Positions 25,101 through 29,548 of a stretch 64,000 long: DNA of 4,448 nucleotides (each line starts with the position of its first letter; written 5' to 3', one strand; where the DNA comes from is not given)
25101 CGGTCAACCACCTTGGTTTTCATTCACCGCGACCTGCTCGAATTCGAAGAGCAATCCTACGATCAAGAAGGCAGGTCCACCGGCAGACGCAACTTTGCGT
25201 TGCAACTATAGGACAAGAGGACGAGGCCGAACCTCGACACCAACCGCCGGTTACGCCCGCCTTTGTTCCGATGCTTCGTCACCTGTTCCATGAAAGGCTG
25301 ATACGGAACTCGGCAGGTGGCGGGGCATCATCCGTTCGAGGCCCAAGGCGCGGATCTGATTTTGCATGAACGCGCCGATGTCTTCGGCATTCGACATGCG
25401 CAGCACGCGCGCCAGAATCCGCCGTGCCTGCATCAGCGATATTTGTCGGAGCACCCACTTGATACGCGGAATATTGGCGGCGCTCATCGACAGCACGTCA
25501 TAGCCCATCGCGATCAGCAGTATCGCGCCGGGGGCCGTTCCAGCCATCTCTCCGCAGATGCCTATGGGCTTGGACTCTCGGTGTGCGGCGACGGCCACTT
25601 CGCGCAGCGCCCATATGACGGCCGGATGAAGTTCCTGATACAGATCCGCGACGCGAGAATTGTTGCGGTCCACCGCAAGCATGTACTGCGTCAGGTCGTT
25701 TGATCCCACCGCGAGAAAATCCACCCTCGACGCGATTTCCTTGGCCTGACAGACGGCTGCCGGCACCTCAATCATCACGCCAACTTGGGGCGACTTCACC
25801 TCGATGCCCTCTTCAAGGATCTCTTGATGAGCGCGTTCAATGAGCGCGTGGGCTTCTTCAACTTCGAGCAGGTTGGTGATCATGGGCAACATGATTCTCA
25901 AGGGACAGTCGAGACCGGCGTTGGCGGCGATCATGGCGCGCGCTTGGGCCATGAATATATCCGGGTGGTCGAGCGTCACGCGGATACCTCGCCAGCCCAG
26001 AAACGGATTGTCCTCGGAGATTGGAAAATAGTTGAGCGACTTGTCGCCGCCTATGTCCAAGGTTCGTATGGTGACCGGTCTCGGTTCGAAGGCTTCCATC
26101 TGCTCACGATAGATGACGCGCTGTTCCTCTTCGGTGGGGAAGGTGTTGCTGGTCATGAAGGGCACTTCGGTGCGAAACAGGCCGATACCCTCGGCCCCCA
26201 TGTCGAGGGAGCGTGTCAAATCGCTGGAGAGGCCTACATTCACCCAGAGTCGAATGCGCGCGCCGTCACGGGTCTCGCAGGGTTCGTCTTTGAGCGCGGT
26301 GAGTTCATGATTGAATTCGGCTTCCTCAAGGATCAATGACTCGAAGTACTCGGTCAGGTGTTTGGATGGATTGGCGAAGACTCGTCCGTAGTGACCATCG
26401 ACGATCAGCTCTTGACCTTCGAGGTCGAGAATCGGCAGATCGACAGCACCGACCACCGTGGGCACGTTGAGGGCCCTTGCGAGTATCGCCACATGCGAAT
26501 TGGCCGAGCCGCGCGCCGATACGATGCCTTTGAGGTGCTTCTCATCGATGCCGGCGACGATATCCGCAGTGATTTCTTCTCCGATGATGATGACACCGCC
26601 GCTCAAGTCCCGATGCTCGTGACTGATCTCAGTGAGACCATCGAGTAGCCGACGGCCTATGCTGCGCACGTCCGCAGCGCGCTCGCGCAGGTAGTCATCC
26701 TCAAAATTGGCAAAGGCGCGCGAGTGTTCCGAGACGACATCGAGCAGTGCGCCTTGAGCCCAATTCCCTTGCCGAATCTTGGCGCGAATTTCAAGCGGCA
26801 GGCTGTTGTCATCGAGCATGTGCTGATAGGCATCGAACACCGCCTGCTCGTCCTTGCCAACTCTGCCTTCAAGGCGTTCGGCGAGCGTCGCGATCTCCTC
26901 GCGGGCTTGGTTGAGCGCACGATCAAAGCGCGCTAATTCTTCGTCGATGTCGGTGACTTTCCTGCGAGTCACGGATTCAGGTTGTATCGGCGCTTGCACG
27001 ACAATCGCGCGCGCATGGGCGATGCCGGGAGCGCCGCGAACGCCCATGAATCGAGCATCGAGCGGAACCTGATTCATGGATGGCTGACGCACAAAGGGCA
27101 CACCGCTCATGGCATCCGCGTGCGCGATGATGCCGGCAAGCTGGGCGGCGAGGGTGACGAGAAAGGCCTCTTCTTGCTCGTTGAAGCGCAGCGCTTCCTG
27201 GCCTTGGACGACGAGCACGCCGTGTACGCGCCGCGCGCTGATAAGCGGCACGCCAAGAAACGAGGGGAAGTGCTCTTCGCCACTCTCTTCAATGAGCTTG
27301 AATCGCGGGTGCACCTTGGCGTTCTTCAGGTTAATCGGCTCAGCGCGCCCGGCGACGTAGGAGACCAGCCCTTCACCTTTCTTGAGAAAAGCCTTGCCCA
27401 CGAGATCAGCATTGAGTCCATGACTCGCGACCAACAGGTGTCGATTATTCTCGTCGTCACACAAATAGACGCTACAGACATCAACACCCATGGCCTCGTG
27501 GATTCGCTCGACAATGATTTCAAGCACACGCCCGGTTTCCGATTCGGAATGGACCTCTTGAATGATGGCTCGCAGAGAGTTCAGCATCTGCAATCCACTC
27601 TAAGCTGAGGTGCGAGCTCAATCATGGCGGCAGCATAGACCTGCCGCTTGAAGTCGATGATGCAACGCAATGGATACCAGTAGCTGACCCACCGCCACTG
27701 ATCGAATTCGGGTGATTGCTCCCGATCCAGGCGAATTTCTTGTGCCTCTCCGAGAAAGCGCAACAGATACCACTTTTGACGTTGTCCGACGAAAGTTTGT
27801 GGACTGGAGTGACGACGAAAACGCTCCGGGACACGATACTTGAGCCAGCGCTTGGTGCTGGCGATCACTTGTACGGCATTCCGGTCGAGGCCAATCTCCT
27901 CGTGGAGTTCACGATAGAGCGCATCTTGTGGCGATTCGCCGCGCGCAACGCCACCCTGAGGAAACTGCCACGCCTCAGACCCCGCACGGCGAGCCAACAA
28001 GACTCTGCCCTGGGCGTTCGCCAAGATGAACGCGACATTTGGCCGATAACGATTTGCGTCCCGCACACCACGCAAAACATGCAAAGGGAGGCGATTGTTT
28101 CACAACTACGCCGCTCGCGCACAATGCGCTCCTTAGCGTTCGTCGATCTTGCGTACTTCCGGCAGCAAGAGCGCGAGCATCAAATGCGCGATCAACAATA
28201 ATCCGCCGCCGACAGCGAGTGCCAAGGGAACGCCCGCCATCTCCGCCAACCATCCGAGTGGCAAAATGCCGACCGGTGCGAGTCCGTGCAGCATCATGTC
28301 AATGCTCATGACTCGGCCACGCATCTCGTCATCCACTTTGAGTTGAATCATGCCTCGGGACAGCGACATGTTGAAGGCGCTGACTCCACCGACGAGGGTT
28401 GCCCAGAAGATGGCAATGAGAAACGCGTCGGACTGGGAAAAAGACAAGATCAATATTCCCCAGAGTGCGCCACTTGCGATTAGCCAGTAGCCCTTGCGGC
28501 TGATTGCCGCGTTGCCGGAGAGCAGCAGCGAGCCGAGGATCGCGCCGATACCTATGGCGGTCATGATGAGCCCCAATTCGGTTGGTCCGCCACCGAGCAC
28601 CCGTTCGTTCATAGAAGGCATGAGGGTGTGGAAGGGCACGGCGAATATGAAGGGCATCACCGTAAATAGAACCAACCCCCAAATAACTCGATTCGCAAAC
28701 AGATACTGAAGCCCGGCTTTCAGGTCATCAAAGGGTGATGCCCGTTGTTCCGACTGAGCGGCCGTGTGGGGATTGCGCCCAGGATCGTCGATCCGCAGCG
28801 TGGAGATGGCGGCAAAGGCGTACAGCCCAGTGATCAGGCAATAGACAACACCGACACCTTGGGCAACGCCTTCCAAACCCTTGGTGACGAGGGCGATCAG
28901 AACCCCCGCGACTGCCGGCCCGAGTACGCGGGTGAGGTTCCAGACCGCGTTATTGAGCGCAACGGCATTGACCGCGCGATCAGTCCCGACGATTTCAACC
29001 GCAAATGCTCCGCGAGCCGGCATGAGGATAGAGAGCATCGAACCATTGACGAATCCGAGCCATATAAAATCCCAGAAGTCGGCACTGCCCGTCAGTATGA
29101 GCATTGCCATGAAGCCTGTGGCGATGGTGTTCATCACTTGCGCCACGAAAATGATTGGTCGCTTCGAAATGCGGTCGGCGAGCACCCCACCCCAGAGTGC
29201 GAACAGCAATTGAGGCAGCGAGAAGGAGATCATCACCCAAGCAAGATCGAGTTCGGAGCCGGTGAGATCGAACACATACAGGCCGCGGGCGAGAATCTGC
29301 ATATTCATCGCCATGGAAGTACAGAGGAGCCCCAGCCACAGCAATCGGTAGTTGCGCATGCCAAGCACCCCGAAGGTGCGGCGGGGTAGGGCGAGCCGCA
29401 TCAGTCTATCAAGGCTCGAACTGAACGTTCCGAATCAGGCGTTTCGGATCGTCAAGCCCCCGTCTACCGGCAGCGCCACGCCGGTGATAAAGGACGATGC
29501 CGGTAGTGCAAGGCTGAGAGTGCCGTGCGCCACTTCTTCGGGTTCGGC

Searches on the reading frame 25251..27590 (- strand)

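Call 67: search_protein_families(library=ncbifam, proteins=[window:25251-27590:-], max_evalue=1e-10)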
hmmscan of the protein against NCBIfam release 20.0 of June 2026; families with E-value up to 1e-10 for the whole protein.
window:25251-27590:- (779 aa): 7 families
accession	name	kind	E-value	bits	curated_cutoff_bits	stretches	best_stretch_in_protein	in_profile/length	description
NF008283.0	PRK11061.1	equivalog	6.2e-227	755.4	583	1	2-750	1-739/748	phosphoenolpyruvate--protein phosphotransferase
TIGR01417.1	PTS_I_fam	equivalog_domain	6.6e-139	463.9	341.7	1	182-742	2-564/565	phosphoenolpyruvate--protein phosphotransferase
NF008382.0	PRK11177.1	equivalog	4.9e-129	431.6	824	1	183-746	4-569/575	phosphoenolpyruvate-protein phosphotransferase PtsI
NF005057.0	PRK06464.1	equivalog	1e-53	182.6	598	2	499-717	566-788/798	phosphoenolpyruvate synthase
TIGR01418.1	PEP_synth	equivalog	3.5e-51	174.4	739.75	1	499-710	560-775/784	pyruvate, water dikinase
TIGR01828.1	pyru_phos_dikin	equivalog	9e-38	129.8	843.45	2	524-708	650-854/865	pyruvate, phosphate dikinase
NF008478.1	PRK11377.1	equivalog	2.1e-30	106.1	520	1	192-404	257-470/473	dihydroxyacetone kinase phosphoryl donor subunit DhaM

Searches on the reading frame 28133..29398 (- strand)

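Call 67: search_protein_families(library=ncbifam, proteins=[window:28133-29398:-], max_evalue=1e-10)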
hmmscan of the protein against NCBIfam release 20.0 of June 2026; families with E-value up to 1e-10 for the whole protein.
window:28133-29398:- (421 aa): 7 families
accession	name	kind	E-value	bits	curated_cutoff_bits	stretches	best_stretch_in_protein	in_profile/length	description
TIGR00900.1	2A0121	subfamily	6.9e-40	137.5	319.6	1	17-389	1-364/364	H+ Antiporter protein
NF007792.0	PRK10489.1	equivalog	3.5e-39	135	324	1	15-419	17-406/419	enterobactin transporter EntS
NF012178.0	tet_MFS_V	exception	6.1e-24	84.9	640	1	13-397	6-383/409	tetracycline efflux MFS transporter Tet(V)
NF006386.0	PRK08633.1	equivalog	9.3e-18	63.4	1221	1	42-413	39-405/1147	acyl-[ACP]--phospholipid O-acyltransferase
NF000245.1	macrolide_MefA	exception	9.8e-15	54.5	675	1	23-420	17-404/405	macrolide efflux MFS transporter Mef(A)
NF000246.1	macrolide_MefC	exception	6.7e-14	51.8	870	1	16-404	9-388/407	macrolide efflux MFS transporter Mef(C)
NF052575.1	MFS_efflux_Tap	equivalog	1.4e-11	44.1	625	1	22-419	11-401/401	multidrug efflux MFS transporter Tap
